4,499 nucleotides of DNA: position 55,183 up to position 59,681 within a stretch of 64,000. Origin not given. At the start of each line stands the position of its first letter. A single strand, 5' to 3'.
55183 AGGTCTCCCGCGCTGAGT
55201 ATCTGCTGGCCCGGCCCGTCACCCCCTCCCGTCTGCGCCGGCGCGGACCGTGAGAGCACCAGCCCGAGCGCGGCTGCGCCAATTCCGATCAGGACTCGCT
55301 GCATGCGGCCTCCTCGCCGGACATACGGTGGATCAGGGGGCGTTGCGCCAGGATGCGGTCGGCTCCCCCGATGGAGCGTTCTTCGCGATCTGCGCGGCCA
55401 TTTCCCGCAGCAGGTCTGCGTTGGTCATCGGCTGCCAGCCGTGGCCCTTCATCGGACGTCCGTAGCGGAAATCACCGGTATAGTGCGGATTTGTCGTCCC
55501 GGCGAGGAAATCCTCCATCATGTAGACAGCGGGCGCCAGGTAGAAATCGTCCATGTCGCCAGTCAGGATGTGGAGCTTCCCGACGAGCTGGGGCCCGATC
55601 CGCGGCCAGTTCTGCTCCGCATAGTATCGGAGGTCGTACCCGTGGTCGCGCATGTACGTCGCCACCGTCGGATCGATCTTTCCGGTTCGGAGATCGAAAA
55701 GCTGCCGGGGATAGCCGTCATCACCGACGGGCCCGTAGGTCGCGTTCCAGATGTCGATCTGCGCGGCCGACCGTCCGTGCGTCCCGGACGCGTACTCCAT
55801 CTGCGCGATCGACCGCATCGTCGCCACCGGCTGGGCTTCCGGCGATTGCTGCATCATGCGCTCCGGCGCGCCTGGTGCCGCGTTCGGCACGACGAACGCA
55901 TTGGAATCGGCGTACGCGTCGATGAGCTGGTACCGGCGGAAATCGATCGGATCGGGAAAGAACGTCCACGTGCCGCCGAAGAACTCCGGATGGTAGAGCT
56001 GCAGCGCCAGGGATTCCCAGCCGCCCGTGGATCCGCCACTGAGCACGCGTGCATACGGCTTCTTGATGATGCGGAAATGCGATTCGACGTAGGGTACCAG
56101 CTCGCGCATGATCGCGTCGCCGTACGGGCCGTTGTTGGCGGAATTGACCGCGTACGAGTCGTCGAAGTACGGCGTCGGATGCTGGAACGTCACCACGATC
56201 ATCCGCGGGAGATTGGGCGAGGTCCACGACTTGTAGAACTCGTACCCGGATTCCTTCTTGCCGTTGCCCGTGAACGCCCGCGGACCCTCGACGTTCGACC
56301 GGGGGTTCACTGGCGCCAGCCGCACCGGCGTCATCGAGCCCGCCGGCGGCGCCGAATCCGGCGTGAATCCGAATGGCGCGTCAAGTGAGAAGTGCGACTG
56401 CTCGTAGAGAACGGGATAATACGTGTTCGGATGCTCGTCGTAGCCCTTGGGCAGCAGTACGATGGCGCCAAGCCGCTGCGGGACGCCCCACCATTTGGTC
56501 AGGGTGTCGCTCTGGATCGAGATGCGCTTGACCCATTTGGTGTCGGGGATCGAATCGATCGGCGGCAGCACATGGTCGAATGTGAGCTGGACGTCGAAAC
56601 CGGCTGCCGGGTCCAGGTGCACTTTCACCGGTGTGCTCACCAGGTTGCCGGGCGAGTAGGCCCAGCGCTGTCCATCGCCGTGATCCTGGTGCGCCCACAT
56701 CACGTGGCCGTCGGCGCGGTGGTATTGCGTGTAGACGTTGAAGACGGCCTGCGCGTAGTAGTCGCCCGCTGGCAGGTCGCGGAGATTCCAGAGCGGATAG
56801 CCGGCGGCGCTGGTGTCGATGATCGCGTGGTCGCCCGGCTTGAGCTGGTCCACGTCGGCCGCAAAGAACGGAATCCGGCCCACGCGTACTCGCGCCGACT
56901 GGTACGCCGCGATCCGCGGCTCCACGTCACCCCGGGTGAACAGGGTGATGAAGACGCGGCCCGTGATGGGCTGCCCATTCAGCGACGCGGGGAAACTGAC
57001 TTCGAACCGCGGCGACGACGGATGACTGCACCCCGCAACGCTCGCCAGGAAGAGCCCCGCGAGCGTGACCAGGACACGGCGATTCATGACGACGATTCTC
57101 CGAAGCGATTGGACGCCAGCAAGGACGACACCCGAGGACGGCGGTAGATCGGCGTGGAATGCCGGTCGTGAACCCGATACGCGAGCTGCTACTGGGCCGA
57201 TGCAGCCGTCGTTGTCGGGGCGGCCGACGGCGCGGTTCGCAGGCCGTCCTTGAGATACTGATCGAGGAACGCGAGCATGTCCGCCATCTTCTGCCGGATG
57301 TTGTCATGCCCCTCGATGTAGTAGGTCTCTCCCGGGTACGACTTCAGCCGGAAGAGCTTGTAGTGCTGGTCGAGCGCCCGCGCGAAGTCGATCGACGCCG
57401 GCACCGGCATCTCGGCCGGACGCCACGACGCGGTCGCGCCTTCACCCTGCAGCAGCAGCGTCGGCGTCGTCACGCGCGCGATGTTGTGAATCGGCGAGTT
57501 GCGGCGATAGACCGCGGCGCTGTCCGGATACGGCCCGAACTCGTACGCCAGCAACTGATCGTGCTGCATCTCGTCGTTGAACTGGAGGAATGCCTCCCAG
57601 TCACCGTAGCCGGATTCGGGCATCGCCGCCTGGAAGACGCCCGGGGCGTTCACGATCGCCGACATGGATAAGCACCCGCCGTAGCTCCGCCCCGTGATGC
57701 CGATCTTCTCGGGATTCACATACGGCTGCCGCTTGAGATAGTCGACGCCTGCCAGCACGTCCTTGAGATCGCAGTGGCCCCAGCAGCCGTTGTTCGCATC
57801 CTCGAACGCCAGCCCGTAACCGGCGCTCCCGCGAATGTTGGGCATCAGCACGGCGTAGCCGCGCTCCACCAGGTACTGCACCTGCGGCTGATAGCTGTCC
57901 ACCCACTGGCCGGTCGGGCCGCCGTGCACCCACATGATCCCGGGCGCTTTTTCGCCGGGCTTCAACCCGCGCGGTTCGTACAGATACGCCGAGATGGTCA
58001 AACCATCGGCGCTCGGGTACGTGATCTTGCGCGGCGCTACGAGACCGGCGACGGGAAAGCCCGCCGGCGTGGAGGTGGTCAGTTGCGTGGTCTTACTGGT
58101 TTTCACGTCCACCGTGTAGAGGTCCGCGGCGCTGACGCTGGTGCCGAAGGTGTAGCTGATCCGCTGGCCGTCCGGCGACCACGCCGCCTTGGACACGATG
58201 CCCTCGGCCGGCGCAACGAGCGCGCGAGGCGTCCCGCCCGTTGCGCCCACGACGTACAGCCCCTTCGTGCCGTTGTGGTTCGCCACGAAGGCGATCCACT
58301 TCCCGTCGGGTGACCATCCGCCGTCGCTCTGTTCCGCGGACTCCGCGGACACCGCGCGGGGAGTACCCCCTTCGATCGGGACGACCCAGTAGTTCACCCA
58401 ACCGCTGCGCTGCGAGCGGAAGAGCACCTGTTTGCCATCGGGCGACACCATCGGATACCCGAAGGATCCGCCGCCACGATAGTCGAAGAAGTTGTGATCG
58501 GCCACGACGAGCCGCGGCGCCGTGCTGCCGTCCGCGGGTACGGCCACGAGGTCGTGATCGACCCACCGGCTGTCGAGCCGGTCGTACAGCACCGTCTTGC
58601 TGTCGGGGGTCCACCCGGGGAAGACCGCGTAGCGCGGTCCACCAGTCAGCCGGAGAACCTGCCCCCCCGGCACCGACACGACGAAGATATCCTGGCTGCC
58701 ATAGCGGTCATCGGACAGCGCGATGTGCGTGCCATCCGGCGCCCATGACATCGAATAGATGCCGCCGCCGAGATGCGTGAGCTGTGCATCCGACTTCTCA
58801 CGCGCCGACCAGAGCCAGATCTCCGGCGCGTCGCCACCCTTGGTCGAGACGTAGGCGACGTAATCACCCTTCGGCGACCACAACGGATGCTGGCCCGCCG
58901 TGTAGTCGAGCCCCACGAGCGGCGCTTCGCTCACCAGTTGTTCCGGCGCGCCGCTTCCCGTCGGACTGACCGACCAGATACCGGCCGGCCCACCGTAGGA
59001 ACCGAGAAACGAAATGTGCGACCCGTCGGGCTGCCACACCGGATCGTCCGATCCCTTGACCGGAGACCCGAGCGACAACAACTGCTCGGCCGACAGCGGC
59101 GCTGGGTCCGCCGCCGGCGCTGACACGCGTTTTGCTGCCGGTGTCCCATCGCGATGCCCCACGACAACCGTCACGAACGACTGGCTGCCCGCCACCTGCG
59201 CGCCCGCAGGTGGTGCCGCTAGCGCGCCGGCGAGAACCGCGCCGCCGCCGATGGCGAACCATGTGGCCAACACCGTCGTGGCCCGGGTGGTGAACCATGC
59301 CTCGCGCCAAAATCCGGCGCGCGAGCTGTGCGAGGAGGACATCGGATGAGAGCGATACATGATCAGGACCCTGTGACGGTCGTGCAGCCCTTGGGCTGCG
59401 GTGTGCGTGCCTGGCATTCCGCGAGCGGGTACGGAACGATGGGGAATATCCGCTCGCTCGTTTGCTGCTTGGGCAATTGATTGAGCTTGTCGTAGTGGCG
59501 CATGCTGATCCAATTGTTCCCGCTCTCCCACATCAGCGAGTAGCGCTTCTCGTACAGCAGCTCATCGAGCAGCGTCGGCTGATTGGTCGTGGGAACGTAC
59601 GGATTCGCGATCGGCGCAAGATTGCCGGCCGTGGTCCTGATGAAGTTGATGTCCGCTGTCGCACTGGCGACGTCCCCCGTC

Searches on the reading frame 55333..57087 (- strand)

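Call 11: search_protein_families(library=pfam, proteins=[window:55333-57087:-], max_evalue=0.0001)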
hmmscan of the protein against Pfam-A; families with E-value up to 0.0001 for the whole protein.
window:55333-57087:- (584 aa): 1 family
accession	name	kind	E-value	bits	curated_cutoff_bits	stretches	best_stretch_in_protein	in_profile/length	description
PF00756.26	Esterase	-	2.4e-09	37.8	22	1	204-371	6-141/251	Putative esterase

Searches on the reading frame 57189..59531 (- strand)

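Call 11: search_protein_families(library=pfam, proteins=[window:57189-59531:-], max_evalue=0.0001)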
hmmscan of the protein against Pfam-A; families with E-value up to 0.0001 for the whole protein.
window:57189-59531:- (780 aa): 6 families
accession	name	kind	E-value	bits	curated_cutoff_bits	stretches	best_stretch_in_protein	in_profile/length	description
PF00326.27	Peptidase_S9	-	9.5e-40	136.8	22.6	1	548-762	4-212/213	Prolyl oligopeptidase family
PF07676.18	PD40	-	2e-22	79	20.9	1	399-427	9-38/38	WD40-like Beta Propeller Repeat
PF00930.27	DPPIV_N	-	1.3e-13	50.9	22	0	363-420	1-64/354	Dipeptidyl peptidase IV (DPP IV) N-terminal region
PF02129.25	Peptidase_S15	-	4.4e-10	40.1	23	1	509-647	1-134/262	X-Pro dipeptidyl-peptidase (S15 family)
PF25174.1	Beta-prop_THOC3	-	9.4e-07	28.5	305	0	230-293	64-123/272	THOC3 beta-propeller domain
PF01738.24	DLH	-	1.8e-05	24.8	21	1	514-637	2-125/217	Dienelactone hydrolase family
